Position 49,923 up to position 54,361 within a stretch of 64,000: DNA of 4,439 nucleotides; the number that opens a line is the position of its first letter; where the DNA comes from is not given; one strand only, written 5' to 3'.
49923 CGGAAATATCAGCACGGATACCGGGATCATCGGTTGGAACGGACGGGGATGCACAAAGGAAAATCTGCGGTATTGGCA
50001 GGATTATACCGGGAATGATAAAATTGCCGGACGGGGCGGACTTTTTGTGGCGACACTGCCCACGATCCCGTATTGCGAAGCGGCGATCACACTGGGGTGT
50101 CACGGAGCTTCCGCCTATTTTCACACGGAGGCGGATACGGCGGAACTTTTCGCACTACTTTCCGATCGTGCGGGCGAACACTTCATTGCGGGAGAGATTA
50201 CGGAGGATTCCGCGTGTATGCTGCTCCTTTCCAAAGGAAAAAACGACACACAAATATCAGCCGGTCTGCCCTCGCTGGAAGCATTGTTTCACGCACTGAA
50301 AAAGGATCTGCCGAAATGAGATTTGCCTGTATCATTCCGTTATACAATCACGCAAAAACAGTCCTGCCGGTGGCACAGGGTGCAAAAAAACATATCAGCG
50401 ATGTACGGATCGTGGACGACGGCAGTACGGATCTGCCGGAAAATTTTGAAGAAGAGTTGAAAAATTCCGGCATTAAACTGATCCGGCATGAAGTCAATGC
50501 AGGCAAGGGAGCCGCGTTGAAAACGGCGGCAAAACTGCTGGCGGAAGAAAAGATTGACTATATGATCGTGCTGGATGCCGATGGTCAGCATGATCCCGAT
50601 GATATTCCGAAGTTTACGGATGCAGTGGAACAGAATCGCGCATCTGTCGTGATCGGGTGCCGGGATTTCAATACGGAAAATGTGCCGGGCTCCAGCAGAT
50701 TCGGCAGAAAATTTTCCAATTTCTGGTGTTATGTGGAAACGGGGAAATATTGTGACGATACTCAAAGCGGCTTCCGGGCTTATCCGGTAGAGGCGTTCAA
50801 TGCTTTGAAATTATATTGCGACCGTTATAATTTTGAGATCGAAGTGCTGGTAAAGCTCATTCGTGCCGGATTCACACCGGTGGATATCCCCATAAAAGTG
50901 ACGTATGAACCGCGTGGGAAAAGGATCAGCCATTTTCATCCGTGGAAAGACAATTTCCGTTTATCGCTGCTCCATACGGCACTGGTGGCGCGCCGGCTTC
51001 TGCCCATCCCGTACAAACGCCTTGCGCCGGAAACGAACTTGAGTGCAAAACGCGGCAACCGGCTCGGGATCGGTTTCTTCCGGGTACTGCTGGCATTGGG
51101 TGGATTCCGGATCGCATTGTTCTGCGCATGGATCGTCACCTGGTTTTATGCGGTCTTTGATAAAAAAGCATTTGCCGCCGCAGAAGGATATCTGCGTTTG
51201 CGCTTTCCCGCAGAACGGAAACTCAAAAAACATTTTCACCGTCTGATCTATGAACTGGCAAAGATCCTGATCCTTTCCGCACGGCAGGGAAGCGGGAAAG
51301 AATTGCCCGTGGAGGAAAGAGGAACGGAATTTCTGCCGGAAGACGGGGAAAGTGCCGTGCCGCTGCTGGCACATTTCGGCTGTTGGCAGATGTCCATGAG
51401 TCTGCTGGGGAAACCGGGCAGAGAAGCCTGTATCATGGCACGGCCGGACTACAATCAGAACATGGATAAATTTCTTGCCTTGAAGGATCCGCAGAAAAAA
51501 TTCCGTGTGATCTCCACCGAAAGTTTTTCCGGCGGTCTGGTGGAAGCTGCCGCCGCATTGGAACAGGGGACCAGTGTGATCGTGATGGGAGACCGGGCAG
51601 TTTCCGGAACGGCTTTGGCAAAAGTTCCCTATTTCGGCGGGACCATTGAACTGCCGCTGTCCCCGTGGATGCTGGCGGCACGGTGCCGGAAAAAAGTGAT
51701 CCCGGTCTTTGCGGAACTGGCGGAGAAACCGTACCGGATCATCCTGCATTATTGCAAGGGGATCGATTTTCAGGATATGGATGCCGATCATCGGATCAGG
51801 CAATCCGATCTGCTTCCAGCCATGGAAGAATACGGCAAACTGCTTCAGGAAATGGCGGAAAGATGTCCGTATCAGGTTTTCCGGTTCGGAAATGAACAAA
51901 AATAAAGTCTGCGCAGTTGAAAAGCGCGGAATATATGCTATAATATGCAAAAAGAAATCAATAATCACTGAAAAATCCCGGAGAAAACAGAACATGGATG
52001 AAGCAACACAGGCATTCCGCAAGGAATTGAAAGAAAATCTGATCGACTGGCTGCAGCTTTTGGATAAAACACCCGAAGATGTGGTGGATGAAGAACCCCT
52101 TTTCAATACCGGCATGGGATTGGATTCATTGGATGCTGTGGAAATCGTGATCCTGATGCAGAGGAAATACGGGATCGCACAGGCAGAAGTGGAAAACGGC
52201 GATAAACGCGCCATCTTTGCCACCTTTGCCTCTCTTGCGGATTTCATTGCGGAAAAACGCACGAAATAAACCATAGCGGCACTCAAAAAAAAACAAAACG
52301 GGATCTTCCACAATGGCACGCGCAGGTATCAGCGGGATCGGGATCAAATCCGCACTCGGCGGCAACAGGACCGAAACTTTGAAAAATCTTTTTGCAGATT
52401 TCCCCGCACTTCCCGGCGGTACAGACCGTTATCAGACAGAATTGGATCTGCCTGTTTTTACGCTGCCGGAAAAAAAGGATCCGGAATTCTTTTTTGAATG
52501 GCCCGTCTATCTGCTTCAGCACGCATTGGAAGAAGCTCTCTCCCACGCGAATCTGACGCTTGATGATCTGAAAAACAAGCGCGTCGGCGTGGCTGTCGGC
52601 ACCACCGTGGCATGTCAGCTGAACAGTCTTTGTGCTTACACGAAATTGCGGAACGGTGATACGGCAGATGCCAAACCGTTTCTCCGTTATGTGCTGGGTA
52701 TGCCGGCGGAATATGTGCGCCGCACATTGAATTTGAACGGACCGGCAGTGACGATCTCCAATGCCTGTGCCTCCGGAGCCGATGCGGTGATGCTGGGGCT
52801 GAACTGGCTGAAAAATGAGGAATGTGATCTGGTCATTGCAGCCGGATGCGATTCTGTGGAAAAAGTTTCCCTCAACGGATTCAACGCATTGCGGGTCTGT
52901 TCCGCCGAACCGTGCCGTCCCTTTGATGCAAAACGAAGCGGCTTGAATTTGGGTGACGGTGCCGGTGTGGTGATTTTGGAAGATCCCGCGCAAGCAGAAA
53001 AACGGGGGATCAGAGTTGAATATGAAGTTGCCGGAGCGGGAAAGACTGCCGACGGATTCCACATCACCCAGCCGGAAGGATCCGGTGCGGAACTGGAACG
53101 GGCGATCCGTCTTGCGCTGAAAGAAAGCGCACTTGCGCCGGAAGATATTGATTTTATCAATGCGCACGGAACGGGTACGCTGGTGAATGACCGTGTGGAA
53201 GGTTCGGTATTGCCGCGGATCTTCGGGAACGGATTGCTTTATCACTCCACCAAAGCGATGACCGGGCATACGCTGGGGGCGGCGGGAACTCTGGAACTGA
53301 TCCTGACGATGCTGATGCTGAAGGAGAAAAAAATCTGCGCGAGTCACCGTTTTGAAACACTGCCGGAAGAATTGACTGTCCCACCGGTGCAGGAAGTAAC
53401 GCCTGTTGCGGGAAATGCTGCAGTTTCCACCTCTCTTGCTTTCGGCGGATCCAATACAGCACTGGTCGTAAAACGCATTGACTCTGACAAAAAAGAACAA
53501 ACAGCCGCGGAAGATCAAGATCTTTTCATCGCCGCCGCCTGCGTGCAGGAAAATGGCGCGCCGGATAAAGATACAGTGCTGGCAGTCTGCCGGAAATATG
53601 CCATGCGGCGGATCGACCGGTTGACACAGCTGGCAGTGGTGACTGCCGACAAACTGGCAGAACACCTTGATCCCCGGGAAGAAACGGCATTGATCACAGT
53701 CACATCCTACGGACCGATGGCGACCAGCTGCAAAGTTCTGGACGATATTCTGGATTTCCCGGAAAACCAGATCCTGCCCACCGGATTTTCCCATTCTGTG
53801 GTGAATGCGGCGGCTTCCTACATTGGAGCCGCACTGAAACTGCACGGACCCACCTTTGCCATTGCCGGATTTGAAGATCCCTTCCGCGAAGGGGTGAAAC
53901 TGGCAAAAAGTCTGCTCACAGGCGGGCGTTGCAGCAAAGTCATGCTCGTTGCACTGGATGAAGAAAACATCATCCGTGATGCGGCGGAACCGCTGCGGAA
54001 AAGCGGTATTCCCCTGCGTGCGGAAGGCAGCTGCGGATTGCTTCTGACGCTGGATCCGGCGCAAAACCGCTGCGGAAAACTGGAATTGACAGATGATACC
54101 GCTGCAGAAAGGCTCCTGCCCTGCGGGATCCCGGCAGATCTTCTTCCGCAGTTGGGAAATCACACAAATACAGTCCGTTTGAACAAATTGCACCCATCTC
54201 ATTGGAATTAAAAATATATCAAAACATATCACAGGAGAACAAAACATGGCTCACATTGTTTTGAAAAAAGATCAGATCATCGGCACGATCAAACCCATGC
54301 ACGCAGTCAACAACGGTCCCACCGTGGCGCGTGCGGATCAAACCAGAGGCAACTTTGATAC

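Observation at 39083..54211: Aryl-polyene-like type II PKS / outer-membrane lipid export locus with non-canonical composition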

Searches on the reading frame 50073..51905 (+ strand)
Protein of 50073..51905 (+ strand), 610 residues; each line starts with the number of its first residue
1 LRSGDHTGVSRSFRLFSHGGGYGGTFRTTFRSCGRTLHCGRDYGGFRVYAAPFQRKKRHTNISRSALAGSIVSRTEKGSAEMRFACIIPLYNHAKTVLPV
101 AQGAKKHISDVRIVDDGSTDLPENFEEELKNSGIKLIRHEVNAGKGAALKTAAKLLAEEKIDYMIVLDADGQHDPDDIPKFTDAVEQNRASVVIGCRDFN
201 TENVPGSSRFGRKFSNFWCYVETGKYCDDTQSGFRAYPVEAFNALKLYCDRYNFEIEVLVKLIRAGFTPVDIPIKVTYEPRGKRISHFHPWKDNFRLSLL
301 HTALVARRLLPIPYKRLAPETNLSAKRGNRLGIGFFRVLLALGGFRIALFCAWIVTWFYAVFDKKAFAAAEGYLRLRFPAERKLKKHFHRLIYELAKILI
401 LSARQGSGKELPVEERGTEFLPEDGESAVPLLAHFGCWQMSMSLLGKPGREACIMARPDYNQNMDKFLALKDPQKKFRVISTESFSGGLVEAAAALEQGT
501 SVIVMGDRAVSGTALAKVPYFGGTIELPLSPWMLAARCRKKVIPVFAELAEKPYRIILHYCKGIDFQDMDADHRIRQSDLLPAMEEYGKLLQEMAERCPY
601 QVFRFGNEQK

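Call 4: search_protein_families(library=pfam, proteins=[window:50073-51905:+], max_evalue=0.01)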
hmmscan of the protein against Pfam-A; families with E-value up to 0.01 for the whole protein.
window:50073-51905:+ (610 aa): 2 families
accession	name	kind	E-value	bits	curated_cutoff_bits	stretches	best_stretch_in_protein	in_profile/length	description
PF00535.33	Glycos_transf_2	-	9.5e-21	74.9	23.3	1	87-210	3-128/168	Glycosyl transferase family 2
PF03279.18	Lip_A_acyltrans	-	3.7e-12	46.5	22.3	1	331-558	18-252/295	Bacterial lipid A biosynthesis acyltransferase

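Call 8: search_protein_families(library=ncbifam, proteins=[window:50073-51905:+], max_evalue=0.001)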
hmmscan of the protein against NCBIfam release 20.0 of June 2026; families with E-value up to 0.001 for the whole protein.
window:50073-51905:+ (610 aa): 10 families
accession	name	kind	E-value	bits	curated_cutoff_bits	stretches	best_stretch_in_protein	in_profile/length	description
TIGR04182.1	glyco_TIGR04182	equivalog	7.7e-21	74.7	325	1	86-298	4-211/293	S-layer glycoprotein N-glycosyltransferase AglJ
NF058614.1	PPMAGASynPpgS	equivalog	1.5e-17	63.8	370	1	87-276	5-196/226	polyprenyl-phospho-N-acetylgalactosaminyl synthase PpgS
NF041391.1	DPhHxTase_Halo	equivalog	2e-08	33.5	375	1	102-275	18-182/213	dolichyl-phosphate hexose transferase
NF006270.0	PRK08419.1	equivalog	4.4e-07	29.5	248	1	345-576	22-260/298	lipid A biosynthesis lauroyl acyltransferase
NF047588.1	GlcsyltransPgfSStrep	equivalog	1e-05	25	500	1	82-246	1-168/308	glycosyltransferase PgfS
TIGR03937.1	PgaC_IcaA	equivalog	1.6e-05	24.1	422.3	1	83-177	46-142/407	poly-beta-1,6-N-acetyl-D-glucosamine synthase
NF007986.1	PRK10714.1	equivalog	2.3e-05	23.6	529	1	86-261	10-187/316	undecaprenyl-phosphate 4-deoxy-4-formamido-L-arabinose transferase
NF041875.1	EPS_EpsD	equivalog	6.7e-05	22.4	370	1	101-196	23-115/325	exopolysaccharide biosynthesis glycosyltransferase EpsD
TIGR03965.1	mycofact_glyco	equivalog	0.00064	18.7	280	0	62-154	53-151/467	mycofactocin biosynthesis glycosyltransferase MftF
NF050819.1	PolSacchBiosHfsG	equivalog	0.00066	18.9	500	1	79-196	9-128/302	polysaccharide biosynthesis protein HfsG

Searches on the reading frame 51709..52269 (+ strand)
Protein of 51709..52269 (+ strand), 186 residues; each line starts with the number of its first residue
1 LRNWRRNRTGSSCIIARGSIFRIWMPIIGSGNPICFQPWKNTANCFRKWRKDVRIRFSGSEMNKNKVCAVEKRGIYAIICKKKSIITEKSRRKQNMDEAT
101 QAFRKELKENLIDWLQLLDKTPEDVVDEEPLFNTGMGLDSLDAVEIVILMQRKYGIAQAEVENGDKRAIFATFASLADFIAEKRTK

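Call 4: search_protein_families(library=pfam, proteins=[window:51709-52269:+], max_evalue=0.01)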
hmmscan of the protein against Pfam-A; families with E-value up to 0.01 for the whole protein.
window:51709-52269:+ (186 aa): 1 family
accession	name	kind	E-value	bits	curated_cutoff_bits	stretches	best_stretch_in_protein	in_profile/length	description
PF00550.31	PP-binding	-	2.3e-05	25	20.8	1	114-157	7-48/67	Phosphopantetheine attachment site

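Call 8: search_protein_families(library=ncbifam, proteins=[window:51709-52269:+], max_evalue=0.001)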
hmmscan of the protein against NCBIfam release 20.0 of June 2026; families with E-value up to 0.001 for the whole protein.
window:51709-52269:+ (186 aa): 3 families
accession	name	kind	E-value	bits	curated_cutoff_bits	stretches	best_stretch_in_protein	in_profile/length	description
NF006617.0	PRK09184.1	subfamily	8.1e-22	77.1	70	1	94-186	5-96/96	phosphopantetheine-binding protein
TIGR00517.1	acyl_carrier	equivalog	2.6e-05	24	70.45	1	118-182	16-75/77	acyl carrier protein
NF052616.1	ACP_for_OlsHI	equivalog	0.00079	19.7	130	0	104-184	5-81/83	ornithine lipid biosynthesis acyl carrier protein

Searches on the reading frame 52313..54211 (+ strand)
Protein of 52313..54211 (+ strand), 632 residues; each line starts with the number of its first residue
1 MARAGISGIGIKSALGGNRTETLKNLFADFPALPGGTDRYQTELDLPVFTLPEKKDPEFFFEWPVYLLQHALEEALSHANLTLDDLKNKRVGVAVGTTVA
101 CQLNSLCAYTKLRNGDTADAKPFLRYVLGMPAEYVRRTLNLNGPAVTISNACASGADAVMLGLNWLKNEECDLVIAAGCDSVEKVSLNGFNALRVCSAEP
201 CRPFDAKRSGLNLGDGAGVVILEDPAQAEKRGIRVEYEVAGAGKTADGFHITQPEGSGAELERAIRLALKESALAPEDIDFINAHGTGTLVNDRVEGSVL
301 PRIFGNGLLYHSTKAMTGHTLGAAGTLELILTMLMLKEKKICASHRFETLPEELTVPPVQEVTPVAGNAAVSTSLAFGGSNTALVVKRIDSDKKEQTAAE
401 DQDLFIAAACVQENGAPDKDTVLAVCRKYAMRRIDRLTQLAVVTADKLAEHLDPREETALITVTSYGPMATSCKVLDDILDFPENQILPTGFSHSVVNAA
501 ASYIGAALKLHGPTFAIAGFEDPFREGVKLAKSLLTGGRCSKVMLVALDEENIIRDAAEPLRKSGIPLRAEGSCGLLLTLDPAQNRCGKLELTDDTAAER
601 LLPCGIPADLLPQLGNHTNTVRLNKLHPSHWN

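Call 4: search_protein_families(library=pfam, proteins=[window:52313-54211:+], max_evalue=0.01)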
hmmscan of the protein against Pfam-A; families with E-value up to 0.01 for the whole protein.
window:52313-54211:+ (632 aa): 6 families
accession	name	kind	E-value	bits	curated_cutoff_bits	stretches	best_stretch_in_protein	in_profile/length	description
PF00109.32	ketoacyl-synt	-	1.8e-30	106.9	20.8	1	68-225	93-249/252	Beta-ketoacyl synthase, N-terminal domain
PF02801.28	Ketoacyl-synt_C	-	5.7e-27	94.5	20.8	1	238-346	3-117/119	Beta-ketoacyl synthase, C-terminal domain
PF13723.12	Ketoacyl-synt_2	-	3.1e-10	40.4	25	1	428-550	24-140/223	Beta-ketoacyl synthase, N-terminal domain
PF00108.29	Thiolase_N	-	5.7e-06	26.3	26.4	1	142-186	75-119/260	Thiolase, N-terminal domain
PF08545.16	ACP_syn_III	-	7.3e-05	23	24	0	207-229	46-68/80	3-Oxoacyl-[acyl-carrier-protein (ACP)] synthase III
PF16197.11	KAsynt_C_assoc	-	0.0054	17.6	33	0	355-411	12-69/111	Ketoacyl-synthetase C-terminal extension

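Call 8: search_protein_families(library=ncbifam, proteins=[window:52313-54211:+], max_evalue=0.001)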
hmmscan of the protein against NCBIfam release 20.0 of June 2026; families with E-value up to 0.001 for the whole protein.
window:52313-54211:+ (632 aa): 24 families
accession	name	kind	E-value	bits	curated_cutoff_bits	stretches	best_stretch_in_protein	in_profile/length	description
NF006618.0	PRK09185.1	subfamily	5.5e-77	259.4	407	1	5-388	6-392/394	beta-ketoacyl-ACP synthase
TIGR03150.1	fabF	equivalog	5.5e-73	246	493.75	1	70-387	77-407/407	beta-ketoacyl-ACP synthase II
NF005589.0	PRK07314.1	subfamily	6.4e-68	229.4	387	1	71-389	81-412/413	beta-ketoacyl-ACP synthase II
NF058662.1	cispenta_AmcF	equivalog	5.6e-61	206.6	325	1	6-387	4-368/369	cispentacin biosynthesis acyltransferase subunit AmcF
NF004618.0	PRK05952.1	equivalog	2.6e-60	204.4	455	1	6-388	6-382/384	beta-ketoacyl-ACP synthase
NF004970.0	PRK06333.1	subfamily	3.2e-59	200.9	525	1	71-389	89-422/424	beta-ketoacyl-ACP synthase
NF006587.0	PRK09116.1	equivalog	2.9e-50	171.2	470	1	69-389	78-407/408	beta-ketoacyl-ACP synthase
NF005935.0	PRK07967.1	equivalog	1.5e-47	162.4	630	1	1-390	1-405/406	beta-ketoacyl-ACP synthase I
NF005076.0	PRK06501.1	equivalog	3e-46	158.2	629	1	122-387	145-421/425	beta-ketoacyl-ACP synthase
NF005490.0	PRK07103.1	equivalog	3.1e-46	158.2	445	1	70-388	88-412/414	polyketide beta-ketoacyl:acyl carrier protein synthase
NF005916.1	PRK07910.1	equivalog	1.9e-45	155.5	560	1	85-387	102-416/418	KasA/KasB family beta-ketoacyl-ACP synthase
NF006274.0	PRK08439.1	equivalog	1.8e-42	145.5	621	1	70-389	78-406/406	beta-ketoacyl-ACP synthase II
NF006434.0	PRK08722.1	equivalog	5.4e-40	137.5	759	1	74-389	84-414/414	beta-ketoacyl-ACP synthase II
NF045894.1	PKS_plus_SDR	equivalog_domain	4.7e-32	110.6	1740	1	74-345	100-374/1515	type I polyketide synthase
NF040607.1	mycolic_Pks13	equivalog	3.6e-30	104.2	2100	1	74-418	198-542/1680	polyketide synthase Pks13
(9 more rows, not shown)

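Call 76: search_solved_structures(query=window:52313-54211:+, max_evalue=1e-20)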
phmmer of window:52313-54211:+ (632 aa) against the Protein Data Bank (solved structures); distinct sequences matched with E-value up to 1e-20: 89 (the best 60 are shown).
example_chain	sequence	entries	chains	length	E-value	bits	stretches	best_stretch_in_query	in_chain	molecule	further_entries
1j3n_A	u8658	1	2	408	4.1e-52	180.9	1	62-389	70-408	3-oxoacyl-(acyl-carrier protein) synthase II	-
5sxo_A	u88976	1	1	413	8.3e-50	173.3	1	47-390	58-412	3-oxoacyl-[acyl-carrier-protein] synthase 2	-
3o04_A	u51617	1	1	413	1e-49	173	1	47-390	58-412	beta-keto-acyl carrier protein synthase II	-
9s5h_B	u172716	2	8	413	4.7e-49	170.8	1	74-389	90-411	3-oxoacyl-(Acyl-carrier-protein) synthase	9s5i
4ls5_A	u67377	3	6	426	1.7e-46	162.4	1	54-390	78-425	3-oxoacyl-[acyl-carrier-protein] synthase 2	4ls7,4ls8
4ls6_A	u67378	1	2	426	4.7e-46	160.9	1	54-390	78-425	3-oxoacyl-[acyl-carrier-protein] synthase 2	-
1ox0_A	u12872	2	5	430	6e-45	157.3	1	45-389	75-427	Beta ketoacyl-acyl carrier protein synthase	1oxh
2rjt_A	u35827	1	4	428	1.9e-44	155.7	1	45-388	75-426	Beta-ketoacyl-ACP synthase II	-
2gqd_A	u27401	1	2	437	7e-44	153.8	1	54-390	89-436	3-oxoacyl-[acyl-carrier-protein] synthase 2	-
2alm_A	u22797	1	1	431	8.7e-44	153.4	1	45-390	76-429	3-oxoacyl-(acyl-carrier-protein) synthase II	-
1b3n_A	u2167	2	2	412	1.4e-43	152.8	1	74-389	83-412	PROTEIN (KETOACYL ACYL CARRIER PROTEIN SYNTHASE 2) | BETA-KETOACYL ACP SYNTHASE II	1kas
6okg_A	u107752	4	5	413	1.4e-43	152.8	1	74-389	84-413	3-oxoacyl-[acyl-carrier-protein] synthase 2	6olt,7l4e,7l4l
2gfw_A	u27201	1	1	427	1.5e-43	152.6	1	74-389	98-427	3-oxoacyl-[acyl-carrier-protein] synthase 2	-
4r8e_A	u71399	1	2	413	2.6e-43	151.9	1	73-388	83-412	3-oxoacyl-[acyl-carrier-protein] synthase 2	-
8qm1_A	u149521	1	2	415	5.9e-43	150.7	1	74-389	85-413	3-oxoacyl-[acyl-carrier-protein] synthase 2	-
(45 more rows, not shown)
